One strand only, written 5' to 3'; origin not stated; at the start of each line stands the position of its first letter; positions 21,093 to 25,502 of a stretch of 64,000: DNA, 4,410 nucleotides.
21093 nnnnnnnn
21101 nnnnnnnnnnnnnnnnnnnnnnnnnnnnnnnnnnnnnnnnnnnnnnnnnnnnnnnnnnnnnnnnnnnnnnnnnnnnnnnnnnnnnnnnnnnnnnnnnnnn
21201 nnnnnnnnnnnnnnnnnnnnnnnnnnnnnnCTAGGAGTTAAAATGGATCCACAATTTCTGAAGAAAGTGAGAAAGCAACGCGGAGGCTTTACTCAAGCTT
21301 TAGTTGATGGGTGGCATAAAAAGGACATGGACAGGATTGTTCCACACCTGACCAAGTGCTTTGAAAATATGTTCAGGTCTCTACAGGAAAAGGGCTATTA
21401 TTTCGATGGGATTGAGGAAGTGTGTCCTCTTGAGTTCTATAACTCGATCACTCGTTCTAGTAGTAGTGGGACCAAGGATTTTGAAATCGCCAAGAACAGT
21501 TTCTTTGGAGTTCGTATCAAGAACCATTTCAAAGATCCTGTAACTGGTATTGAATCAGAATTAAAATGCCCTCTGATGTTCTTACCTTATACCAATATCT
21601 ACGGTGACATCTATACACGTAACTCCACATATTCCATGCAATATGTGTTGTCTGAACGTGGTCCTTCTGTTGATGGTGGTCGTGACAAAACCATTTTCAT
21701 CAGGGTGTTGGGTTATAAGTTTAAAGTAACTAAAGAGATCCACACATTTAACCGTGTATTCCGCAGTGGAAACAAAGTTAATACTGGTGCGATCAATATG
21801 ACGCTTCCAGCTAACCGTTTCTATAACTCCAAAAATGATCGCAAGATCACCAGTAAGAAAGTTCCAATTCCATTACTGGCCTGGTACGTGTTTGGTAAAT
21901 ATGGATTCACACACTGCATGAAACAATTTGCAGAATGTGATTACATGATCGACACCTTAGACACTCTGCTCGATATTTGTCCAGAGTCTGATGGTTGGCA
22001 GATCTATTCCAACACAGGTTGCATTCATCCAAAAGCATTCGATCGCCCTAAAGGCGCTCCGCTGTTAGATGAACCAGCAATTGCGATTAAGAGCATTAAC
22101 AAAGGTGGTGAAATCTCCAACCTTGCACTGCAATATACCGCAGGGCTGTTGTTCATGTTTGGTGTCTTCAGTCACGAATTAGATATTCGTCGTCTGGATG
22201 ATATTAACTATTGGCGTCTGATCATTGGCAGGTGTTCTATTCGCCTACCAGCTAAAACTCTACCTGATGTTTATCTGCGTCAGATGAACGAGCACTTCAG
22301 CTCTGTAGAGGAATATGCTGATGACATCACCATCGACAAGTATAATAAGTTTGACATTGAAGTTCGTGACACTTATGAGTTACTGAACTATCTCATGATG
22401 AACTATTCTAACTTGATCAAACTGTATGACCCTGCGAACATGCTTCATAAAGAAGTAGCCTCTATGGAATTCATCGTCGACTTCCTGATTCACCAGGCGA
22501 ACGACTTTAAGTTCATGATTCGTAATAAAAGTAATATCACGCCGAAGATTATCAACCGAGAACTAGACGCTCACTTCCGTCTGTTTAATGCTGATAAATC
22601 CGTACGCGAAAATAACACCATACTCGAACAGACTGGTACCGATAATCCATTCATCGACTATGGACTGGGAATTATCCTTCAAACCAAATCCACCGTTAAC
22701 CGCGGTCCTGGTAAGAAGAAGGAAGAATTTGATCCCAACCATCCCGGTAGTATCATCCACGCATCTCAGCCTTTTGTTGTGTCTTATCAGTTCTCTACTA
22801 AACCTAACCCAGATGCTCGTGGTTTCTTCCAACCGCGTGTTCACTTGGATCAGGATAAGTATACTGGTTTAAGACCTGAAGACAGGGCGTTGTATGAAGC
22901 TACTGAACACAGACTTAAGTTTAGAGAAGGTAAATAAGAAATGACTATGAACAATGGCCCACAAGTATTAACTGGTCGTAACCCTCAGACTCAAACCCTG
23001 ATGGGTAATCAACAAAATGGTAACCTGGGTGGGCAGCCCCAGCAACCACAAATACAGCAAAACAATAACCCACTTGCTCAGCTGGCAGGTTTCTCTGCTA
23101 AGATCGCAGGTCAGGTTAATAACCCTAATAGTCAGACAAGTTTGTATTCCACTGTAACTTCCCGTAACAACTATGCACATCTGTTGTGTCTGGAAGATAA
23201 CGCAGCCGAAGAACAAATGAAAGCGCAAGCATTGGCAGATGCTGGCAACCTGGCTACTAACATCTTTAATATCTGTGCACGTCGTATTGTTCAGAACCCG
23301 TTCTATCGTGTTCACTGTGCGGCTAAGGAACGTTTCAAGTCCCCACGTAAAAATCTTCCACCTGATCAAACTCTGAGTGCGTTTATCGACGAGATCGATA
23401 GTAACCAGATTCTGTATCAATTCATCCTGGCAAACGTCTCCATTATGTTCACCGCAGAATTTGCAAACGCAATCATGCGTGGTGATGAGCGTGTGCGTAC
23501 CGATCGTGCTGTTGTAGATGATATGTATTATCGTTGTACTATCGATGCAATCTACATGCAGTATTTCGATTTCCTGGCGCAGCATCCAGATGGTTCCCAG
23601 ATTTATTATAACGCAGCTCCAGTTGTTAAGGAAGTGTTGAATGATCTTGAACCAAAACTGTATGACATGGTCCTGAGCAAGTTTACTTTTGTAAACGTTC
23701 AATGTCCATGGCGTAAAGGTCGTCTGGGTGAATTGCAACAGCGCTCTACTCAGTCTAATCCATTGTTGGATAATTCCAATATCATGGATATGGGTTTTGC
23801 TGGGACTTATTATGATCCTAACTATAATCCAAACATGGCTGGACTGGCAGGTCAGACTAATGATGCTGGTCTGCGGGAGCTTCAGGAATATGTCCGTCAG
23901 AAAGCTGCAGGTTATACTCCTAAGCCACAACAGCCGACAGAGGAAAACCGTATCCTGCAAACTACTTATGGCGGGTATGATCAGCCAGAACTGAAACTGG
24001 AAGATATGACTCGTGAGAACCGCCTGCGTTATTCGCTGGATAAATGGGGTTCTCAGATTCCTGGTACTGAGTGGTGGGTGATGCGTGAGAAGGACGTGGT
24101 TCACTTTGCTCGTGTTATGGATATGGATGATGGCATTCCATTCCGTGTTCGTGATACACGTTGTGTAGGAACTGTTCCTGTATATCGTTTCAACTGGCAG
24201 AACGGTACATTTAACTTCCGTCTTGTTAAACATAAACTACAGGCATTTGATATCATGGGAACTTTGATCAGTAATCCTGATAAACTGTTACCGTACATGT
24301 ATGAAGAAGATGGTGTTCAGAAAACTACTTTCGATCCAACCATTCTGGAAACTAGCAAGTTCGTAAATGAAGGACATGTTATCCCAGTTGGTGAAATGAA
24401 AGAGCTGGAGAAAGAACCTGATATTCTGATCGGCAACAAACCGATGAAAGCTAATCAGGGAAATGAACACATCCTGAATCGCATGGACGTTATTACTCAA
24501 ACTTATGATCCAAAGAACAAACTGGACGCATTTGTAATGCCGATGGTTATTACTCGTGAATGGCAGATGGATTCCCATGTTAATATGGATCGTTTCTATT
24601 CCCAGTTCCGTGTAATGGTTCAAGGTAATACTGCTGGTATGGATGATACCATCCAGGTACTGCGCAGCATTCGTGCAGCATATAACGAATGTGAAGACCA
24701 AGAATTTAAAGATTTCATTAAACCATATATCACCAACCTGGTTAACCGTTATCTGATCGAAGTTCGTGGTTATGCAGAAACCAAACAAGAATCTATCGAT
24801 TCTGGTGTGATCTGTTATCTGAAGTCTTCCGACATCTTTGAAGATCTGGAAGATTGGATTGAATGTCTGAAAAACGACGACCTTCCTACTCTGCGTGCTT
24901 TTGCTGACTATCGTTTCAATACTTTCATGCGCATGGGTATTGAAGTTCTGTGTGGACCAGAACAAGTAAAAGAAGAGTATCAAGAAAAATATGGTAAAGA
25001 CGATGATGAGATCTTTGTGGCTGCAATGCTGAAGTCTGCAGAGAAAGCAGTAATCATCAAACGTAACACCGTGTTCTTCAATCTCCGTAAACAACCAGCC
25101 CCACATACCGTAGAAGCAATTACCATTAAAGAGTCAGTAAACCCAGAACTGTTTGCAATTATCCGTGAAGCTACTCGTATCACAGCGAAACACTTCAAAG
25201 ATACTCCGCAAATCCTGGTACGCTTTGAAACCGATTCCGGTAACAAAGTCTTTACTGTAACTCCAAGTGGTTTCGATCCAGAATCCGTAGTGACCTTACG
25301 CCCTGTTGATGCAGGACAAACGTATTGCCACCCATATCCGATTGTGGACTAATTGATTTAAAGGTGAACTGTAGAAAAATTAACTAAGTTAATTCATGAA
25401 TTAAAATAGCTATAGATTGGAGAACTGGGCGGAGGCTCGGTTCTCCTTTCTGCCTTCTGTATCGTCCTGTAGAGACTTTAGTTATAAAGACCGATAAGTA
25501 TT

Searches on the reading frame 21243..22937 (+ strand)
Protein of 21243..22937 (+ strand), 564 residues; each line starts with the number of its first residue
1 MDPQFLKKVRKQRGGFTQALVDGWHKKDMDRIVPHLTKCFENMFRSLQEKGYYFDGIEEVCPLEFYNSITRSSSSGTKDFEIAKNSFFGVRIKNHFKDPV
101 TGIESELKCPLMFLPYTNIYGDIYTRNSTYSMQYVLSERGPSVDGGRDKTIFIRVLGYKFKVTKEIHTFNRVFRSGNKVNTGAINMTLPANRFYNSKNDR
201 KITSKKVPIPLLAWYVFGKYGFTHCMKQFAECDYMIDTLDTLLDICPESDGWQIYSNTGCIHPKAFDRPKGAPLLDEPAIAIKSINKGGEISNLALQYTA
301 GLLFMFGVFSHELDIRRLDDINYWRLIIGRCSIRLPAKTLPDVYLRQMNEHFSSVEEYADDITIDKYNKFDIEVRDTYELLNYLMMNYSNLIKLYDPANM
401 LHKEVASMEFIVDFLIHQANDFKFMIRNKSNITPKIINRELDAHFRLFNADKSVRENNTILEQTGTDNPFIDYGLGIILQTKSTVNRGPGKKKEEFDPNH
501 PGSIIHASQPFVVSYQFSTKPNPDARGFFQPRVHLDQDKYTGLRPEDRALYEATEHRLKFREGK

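Call 39: search_protein_families(library=pfam, proteins=[window:21243-22937:+], max_evalue=0.01)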
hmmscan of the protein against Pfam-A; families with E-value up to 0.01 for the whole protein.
window:21243-22937:+ (564 aa): 0 families

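Call 40: search_protein_families(library=phrogs, proteins=[window:21243-22937:+], max_evalue=0.00001)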
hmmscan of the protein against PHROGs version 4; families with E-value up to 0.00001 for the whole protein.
window:21243-22937:+ (564 aa): 1 family
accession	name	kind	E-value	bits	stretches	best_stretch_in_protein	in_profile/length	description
phrog_2943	-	DNA, RNA and nucleotide metabolism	3e-151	505.5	1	1-561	1-533/535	polymerase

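Call 41: search_solved_structures(query=window:21243-22937:+, max_evalue=0.001)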
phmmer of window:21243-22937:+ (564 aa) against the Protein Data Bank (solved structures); distinct sequences matched with E-value up to 0.001: 1.
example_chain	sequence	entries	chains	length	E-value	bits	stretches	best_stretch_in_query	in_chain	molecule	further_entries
7ogp_E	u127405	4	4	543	1e-09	40.7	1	199-531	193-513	PHIKZ123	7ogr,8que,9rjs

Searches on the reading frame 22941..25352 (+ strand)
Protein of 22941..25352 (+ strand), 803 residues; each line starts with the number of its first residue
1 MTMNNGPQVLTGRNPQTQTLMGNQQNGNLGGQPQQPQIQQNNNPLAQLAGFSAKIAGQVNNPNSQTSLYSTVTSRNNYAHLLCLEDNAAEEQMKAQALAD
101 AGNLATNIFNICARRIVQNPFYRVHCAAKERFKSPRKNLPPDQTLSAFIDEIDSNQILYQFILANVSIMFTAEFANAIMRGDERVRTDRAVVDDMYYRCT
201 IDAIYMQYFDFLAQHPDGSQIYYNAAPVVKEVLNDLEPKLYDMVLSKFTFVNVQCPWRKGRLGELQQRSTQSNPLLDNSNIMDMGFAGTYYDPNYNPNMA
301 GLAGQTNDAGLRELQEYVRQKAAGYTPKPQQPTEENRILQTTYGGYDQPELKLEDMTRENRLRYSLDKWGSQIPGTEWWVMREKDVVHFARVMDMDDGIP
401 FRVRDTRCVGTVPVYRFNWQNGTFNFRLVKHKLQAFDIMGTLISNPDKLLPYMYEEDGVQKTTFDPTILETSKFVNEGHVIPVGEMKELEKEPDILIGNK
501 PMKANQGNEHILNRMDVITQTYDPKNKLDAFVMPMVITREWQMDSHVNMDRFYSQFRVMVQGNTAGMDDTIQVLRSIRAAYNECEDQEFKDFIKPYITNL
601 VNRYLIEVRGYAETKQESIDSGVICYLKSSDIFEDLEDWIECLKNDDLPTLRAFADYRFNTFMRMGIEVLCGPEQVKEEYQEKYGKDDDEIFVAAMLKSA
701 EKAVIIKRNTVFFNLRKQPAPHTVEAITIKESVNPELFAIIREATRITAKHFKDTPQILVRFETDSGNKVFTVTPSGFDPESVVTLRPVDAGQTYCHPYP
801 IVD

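Call 39: search_protein_families(library=pfam, proteins=[window:22941-25352:+], max_evalue=0.01)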
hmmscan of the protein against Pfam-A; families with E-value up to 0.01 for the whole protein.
window:22941-25352:+ (803 aa): 1 family
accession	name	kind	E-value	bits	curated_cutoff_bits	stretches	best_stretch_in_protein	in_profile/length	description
PF06415.18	iPGM_N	-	0.0033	17.4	27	0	535-598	100-158/217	BPG-independent PGAM N-terminus (iPGM_N)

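Call 40: search_protein_families(library=phrogs, proteins=[window:22941-25352:+], max_evalue=0.00001)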
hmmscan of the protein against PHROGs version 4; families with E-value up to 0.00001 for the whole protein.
window:22941-25352:+ (803 aa): 1 family
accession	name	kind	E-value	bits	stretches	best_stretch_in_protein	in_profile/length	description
phrog_13213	-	unknown function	1.7e-159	533.7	1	1-794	1-834/842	-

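Call 42: search_solved_structures(query=window:22941-25352:+, max_evalue=0.01)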
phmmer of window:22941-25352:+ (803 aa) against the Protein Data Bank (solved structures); distinct sequences matched with E-value up to 0.01: 0.
